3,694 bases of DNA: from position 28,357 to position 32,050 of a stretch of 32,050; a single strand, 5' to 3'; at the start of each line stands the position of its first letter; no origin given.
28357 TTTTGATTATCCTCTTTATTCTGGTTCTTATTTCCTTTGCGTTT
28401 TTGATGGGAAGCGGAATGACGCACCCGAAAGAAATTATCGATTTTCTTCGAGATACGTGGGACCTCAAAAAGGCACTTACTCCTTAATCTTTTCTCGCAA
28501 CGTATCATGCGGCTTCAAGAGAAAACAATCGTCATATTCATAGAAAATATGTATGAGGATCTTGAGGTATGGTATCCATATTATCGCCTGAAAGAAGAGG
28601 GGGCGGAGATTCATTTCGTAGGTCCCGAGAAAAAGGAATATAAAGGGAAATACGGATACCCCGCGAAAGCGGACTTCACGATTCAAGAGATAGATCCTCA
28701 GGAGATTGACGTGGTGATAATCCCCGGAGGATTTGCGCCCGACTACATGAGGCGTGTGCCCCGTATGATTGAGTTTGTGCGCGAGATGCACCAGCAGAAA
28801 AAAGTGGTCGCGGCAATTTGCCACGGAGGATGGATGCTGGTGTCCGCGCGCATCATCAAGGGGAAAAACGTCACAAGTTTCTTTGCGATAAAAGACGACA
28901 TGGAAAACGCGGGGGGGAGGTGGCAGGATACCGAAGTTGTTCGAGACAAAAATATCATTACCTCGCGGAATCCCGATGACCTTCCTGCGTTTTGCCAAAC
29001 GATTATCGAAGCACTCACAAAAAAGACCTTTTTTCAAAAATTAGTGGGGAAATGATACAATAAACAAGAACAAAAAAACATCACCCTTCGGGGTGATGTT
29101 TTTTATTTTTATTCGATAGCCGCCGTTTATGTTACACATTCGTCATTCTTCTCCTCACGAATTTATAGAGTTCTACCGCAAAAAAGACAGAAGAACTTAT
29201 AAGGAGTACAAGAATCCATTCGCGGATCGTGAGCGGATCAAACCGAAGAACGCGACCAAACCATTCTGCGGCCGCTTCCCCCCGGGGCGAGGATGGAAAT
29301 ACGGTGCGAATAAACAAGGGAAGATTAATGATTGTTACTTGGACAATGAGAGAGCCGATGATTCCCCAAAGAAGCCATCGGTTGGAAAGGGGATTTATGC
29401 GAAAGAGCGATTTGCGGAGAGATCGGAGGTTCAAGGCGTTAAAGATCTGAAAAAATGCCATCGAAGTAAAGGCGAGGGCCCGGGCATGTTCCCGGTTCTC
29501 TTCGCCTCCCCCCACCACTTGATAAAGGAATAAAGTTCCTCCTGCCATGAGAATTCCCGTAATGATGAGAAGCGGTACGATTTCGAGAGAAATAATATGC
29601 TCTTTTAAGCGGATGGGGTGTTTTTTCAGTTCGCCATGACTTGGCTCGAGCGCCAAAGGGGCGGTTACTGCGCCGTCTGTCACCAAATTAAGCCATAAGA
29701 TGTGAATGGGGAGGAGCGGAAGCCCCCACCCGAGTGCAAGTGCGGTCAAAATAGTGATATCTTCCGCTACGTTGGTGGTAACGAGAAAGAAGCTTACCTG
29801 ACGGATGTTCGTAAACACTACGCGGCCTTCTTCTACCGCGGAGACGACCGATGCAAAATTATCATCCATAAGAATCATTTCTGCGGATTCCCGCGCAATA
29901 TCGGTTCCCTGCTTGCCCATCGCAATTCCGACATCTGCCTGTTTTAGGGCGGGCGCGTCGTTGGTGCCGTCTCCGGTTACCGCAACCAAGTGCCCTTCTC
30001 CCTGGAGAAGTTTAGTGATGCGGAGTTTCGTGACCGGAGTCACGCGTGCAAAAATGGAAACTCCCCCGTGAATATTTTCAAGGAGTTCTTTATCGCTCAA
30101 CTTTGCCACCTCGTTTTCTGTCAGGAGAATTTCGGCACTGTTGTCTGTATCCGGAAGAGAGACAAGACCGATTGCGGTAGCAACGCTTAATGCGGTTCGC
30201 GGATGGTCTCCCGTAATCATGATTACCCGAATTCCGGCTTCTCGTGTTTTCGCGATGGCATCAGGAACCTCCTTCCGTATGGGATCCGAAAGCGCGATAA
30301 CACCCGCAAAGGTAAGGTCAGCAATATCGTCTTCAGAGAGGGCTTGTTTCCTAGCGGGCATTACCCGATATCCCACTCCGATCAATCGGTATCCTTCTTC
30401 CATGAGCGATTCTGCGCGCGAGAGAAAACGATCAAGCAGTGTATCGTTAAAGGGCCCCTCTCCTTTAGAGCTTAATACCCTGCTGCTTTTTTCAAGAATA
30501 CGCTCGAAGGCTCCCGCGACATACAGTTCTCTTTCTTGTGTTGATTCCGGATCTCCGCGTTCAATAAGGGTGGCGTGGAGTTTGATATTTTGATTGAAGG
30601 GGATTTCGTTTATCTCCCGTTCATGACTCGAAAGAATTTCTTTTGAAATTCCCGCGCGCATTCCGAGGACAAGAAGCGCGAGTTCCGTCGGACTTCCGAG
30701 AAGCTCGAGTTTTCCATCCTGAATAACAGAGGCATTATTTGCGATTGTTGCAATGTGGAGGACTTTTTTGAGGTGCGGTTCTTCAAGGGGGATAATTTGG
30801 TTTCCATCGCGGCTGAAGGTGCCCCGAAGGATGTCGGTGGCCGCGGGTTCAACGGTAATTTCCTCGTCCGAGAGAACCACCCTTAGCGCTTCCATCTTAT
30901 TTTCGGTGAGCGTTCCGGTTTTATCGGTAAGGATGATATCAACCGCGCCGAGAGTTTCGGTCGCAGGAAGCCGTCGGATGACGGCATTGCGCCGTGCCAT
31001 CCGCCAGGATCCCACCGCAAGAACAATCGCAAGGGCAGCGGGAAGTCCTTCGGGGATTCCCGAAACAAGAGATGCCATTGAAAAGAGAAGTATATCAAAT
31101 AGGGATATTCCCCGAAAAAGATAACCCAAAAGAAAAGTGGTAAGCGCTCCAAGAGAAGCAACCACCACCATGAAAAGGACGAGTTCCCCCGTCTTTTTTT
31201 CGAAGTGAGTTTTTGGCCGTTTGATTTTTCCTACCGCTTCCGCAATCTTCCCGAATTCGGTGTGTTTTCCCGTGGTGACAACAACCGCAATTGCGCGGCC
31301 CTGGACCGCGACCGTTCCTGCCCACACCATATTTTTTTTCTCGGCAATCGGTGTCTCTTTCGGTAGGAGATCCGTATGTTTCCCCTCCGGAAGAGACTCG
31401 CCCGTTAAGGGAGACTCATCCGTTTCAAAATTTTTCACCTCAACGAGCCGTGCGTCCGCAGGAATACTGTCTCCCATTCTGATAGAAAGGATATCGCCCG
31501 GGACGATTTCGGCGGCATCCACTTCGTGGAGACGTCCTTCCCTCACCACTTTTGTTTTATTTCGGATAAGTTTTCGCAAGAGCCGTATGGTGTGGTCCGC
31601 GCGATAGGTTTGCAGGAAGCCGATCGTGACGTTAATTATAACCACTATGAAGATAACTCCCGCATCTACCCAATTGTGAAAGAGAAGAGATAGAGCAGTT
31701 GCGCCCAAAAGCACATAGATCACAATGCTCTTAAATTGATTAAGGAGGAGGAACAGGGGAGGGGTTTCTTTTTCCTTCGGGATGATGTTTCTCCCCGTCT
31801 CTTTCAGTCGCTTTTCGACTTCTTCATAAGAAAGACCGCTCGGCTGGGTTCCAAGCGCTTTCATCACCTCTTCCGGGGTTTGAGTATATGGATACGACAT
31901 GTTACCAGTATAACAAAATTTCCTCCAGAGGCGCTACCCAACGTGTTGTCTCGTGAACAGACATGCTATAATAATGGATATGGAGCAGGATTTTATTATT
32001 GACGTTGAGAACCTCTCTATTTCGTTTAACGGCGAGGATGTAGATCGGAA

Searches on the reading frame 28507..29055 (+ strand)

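Call 34: search_protein_families(library=pfam, proteins=[window:28507-29055:+], max_evalue=0.001)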
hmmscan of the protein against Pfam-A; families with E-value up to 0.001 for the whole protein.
window:28507-29055:+ (182 aa): 3 families
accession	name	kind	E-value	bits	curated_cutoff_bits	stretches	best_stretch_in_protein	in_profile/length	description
PF01965.30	DJ-1_PfpI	-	1.3e-54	184.8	26.6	1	6-168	1-164/165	DJ-1/PfpI family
PF17124.11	ThiJ_like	-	7.5e-05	23.1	30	0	65-115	83-142/186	ThiJ/PfpI family-like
PF07685.20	GATase_3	-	0.00053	20.1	27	1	60-122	33-98/196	CobB/CobQ-like glutamine amidotransferase domain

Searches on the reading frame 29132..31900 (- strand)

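Call 34: search_protein_families(library=pfam, proteins=[window:29132-31900:-], max_evalue=0.001)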
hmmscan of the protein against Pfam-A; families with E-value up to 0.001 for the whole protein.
window:29132-31900:- (922 aa): 6 families
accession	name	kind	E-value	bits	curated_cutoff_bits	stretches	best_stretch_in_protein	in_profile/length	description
PF00122.25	E1-E2_ATPase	-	1.5e-48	165.1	28.1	1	111-304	2-181/181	E1-E2 ATPase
PF00689.26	Cation_ATPase_C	-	6.3e-39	134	27.3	1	727-915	2-175/175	Cation transporting ATPase, C-terminus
PF00690.31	Cation_ATPase_N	-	2.5e-17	62.7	20.4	1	5-71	2-69/69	Cation transporter/ATPase, N-terminus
PF00702.32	Hydrolase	-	4.5e-16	60.2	26.4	1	321-656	2-191/191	haloacid dehalogenase-like hydrolase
PF13246.12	Cation_ATPase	-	3.3e-13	49.9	21.7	1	387-474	3-90/91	Cation transport ATPase (P-type)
PF08282.18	Hydrolase_3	-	4.9e-06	26.9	20.9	0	630-687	197-253/255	haloacid dehalogenase-like hydrolase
